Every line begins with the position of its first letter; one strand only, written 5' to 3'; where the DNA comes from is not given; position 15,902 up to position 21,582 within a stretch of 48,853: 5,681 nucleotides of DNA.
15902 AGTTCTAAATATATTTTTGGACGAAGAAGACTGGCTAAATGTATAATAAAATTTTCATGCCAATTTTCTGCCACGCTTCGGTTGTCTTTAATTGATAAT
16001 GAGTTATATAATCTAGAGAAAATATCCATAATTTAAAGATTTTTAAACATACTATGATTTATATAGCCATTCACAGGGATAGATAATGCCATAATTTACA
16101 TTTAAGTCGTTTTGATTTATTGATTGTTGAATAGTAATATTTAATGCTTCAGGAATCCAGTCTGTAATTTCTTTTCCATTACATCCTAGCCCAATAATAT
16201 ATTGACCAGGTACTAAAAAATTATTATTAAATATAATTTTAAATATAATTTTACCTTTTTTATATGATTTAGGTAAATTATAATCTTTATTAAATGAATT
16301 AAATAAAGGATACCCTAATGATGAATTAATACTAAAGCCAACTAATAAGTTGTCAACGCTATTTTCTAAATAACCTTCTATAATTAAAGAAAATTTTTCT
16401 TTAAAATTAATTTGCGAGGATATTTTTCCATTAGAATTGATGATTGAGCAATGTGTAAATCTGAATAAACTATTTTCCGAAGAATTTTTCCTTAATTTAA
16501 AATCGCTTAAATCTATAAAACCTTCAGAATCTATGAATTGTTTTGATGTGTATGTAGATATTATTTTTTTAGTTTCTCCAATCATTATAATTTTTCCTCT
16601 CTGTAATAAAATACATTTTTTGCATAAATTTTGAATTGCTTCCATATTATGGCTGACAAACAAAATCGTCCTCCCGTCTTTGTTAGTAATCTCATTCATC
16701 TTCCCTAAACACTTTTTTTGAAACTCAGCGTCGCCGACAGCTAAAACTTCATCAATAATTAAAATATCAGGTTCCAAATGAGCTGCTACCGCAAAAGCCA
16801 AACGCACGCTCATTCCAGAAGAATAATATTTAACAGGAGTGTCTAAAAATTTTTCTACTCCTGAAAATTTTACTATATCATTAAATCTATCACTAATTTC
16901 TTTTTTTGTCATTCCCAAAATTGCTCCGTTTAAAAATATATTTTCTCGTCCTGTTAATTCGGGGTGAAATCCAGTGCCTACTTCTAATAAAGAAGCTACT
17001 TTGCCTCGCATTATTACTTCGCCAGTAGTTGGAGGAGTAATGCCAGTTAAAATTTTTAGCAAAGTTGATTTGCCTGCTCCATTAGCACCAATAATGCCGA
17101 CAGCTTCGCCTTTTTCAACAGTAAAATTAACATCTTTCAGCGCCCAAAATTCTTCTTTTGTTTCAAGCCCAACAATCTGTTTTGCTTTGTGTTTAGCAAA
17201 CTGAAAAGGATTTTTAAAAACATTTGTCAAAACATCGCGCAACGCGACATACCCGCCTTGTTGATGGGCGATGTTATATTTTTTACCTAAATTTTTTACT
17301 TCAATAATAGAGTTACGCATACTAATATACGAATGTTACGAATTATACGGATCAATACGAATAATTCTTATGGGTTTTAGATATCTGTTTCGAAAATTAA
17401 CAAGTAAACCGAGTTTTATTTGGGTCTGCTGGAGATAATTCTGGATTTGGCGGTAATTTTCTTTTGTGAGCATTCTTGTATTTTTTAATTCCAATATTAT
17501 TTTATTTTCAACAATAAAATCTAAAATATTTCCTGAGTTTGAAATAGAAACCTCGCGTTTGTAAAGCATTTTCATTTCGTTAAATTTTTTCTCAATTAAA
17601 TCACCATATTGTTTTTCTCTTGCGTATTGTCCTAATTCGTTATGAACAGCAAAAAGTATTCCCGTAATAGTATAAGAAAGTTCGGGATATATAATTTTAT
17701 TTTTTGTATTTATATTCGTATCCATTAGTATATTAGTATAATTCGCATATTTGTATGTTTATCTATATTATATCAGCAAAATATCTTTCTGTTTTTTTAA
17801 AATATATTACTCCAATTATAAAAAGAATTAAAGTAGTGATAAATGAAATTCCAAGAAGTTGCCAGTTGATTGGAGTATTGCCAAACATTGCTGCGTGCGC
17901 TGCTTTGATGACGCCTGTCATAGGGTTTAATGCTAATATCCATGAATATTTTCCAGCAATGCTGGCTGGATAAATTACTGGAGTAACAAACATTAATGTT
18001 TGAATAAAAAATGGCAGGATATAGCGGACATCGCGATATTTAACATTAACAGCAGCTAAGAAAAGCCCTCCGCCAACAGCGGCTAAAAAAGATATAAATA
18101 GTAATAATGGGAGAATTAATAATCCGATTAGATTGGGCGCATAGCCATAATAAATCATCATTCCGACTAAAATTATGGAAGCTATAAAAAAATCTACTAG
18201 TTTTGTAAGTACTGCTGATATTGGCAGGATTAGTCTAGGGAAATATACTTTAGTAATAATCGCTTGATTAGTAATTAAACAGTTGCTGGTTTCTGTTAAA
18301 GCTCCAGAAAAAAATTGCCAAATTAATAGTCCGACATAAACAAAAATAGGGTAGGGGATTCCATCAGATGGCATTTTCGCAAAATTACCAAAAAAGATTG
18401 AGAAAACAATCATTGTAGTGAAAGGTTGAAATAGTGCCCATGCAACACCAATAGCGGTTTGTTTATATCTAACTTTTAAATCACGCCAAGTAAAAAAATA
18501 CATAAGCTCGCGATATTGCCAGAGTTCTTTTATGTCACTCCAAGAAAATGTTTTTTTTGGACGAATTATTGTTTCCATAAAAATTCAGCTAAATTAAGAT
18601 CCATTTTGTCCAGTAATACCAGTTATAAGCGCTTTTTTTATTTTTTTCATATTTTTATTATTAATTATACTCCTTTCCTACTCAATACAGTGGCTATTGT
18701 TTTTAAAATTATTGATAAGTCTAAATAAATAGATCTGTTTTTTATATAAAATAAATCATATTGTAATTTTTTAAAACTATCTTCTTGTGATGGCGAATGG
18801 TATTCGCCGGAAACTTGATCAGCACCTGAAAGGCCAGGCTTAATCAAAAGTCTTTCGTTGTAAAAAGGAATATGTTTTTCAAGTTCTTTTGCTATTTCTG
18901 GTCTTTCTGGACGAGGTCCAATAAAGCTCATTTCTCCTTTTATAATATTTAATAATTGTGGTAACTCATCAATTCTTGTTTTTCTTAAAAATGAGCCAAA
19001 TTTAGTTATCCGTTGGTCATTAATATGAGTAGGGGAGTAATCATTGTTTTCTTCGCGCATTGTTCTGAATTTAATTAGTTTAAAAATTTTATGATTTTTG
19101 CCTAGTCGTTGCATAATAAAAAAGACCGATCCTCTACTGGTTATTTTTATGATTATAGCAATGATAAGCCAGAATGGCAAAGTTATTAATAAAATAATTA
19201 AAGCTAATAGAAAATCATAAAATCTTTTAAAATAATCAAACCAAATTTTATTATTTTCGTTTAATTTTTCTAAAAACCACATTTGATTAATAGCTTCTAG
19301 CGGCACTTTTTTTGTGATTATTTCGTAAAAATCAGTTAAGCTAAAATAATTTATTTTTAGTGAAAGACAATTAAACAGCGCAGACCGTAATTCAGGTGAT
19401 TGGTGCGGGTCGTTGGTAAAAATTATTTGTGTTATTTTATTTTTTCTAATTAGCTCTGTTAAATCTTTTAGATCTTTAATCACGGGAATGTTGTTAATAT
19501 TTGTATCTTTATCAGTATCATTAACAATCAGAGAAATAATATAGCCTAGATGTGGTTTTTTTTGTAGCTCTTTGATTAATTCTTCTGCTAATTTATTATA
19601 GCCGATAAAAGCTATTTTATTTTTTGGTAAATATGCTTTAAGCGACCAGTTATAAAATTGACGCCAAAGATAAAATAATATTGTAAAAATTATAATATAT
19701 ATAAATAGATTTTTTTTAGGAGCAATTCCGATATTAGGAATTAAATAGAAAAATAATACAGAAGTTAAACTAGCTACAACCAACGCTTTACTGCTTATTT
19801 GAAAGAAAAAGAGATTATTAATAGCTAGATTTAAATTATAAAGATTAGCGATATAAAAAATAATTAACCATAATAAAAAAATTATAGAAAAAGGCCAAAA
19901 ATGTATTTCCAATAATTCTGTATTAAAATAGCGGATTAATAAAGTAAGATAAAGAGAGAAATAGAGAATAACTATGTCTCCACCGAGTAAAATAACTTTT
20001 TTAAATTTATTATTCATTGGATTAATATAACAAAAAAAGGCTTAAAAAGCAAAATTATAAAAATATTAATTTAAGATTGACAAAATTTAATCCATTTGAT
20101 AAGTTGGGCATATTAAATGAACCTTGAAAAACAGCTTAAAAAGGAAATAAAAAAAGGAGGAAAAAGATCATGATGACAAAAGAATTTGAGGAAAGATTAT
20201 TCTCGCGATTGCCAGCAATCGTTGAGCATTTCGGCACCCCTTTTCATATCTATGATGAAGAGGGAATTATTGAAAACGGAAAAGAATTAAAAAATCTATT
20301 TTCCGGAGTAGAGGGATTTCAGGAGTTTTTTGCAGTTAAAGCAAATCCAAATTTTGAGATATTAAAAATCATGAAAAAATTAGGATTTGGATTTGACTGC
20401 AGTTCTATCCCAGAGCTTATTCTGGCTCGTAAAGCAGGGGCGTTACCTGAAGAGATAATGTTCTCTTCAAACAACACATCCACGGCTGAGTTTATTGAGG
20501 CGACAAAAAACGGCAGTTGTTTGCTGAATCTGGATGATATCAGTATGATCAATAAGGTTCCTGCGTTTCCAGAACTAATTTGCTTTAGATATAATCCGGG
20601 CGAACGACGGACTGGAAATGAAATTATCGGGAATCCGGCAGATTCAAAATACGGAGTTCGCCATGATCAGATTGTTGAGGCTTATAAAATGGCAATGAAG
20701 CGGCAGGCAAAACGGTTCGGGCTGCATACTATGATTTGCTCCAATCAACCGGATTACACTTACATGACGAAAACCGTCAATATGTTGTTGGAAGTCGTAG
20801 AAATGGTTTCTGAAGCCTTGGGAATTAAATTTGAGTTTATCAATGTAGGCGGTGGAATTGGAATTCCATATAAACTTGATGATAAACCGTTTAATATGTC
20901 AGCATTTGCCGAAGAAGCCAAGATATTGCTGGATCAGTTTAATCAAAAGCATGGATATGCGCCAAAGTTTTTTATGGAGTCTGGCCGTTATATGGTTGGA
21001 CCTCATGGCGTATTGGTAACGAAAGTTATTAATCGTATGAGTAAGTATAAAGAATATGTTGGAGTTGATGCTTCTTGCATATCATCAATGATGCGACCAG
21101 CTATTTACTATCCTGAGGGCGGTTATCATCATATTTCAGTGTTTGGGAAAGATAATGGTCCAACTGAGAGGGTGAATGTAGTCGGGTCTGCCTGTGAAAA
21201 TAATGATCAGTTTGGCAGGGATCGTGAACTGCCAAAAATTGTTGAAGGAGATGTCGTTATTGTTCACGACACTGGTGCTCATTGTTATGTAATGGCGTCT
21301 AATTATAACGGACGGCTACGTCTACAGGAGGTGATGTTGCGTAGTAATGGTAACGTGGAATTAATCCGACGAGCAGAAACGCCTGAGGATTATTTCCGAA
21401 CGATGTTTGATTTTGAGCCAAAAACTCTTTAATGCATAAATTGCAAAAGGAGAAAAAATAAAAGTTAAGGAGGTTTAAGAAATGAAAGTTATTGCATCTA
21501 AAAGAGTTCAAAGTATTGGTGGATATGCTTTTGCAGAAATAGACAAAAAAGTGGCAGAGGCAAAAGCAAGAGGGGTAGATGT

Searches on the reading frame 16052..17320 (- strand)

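Call 7: search_protein_families(library=pfam, proteins=[window:16052-17320:-], max_evalue=0.001)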
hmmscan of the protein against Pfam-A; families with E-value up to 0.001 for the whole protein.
window:16052-17320:- (422 aa): 3 families
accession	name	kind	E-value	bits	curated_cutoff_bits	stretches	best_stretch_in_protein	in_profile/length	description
PF00005.33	ABC_tran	-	2.4e-24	86.9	25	1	61-192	1-135/137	ABC transporter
PF14524.12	Wzt_C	-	1e-15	58.4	30.4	1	279-403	3-131/143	Wzt C-terminal domain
PF13304.12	AAA_21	-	3e-05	24.7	27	1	75-94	3-22/304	AAA domain, putative AbiEii toxin, Type IV TA system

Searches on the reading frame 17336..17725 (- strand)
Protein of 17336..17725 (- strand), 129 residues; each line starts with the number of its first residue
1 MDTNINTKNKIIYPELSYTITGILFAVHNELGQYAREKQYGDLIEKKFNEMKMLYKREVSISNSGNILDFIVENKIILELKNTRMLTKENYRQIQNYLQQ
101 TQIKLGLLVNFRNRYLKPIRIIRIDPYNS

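Call 7: search_protein_families(library=pfam, proteins=[window:17336-17725:-], max_evalue=0.001)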
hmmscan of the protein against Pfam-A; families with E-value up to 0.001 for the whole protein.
window:17336-17725:- (129 aa): 2 families
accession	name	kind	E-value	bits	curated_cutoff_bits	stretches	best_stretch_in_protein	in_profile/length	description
PF13366.12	PDDEXK_3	-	2.7e-20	73.3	22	1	15-116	2-110/117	PD-(D/E)XK nuclease superfamily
PF13588.12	HSDR_N_2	-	0.00051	20.5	25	1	45-115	16-92/110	Type I restriction enzyme R protein N terminus (HSDR_N)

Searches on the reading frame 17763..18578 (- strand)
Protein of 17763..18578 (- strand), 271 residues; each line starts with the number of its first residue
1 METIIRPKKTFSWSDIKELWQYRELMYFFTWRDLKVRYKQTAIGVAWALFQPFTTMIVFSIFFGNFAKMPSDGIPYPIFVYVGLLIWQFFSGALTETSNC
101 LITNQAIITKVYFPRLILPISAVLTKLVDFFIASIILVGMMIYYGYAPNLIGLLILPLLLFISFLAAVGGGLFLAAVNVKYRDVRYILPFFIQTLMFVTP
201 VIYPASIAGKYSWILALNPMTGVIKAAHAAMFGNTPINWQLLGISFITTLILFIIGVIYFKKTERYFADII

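Call 7: search_protein_families(library=pfam, proteins=[window:17763-18578:-], max_evalue=0.001)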
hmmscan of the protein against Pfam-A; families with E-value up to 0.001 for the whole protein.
window:17763-18578:- (271 aa): 1 family
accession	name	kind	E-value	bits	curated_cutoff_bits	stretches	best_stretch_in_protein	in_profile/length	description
PF01061.29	ABC2_membrane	-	3.2e-16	59.9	26.9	1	27-232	4-211/211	ABC-2 type transporter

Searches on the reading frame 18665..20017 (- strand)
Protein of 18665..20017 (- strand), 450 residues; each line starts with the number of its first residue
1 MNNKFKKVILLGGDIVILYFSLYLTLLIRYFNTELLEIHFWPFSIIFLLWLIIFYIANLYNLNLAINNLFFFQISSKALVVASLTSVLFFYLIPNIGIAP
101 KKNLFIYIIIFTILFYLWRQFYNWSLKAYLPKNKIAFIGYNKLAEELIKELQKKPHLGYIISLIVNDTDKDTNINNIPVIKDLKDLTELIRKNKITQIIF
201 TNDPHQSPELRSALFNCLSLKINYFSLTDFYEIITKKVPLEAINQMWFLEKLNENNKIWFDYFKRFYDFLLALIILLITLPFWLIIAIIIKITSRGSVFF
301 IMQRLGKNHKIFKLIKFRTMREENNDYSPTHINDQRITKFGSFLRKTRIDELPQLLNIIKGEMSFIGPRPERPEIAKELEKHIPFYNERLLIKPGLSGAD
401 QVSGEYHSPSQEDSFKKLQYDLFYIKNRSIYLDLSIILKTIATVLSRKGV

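Call 7: search_protein_families(library=pfam, proteins=[window:18665-20017:-], max_evalue=0.001)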
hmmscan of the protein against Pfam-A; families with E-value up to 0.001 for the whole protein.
window:18665-20017:- (450 aa): 2 families
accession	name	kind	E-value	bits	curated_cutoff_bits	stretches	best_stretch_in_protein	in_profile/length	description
PF02397.22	Bac_transf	-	6.4e-61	205.4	27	1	264-445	1-178/179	Bacterial sugar transferase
PF13727.12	CoA_binding_3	-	2.7e-11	44.2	25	1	75-201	23-148/175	CoA-binding domain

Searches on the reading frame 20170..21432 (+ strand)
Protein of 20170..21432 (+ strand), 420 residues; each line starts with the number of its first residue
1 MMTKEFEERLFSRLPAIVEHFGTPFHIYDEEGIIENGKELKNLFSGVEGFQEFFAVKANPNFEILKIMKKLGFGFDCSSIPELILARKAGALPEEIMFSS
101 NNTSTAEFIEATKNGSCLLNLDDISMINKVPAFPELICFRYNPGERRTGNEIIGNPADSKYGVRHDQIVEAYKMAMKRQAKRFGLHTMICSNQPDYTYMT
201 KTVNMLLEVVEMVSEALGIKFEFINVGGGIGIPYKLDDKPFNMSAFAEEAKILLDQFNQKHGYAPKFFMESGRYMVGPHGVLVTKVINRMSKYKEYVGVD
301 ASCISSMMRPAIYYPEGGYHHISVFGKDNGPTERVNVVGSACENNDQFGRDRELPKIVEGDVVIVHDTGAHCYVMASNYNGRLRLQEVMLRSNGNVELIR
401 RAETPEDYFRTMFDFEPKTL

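Call 7: search_protein_families(library=pfam, proteins=[window:20170-21432:+], max_evalue=0.001)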
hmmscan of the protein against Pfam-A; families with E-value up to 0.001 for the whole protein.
window:20170-21432:+ (420 aa): 2 families
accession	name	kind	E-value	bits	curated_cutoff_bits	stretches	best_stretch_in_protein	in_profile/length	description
PF02784.22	Orn_Arg_deC_N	-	2.1e-34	119.4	23.4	1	45-276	16-246/247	Pyridoxal-dependent decarboxylase, pyridoxal binding domain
PF00278.28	Orn_DAP_Arg_deC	-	2.7e-15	56.9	23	1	278-369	6-95/95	Pyridoxal-dependent decarboxylase, C-terminal sheet domain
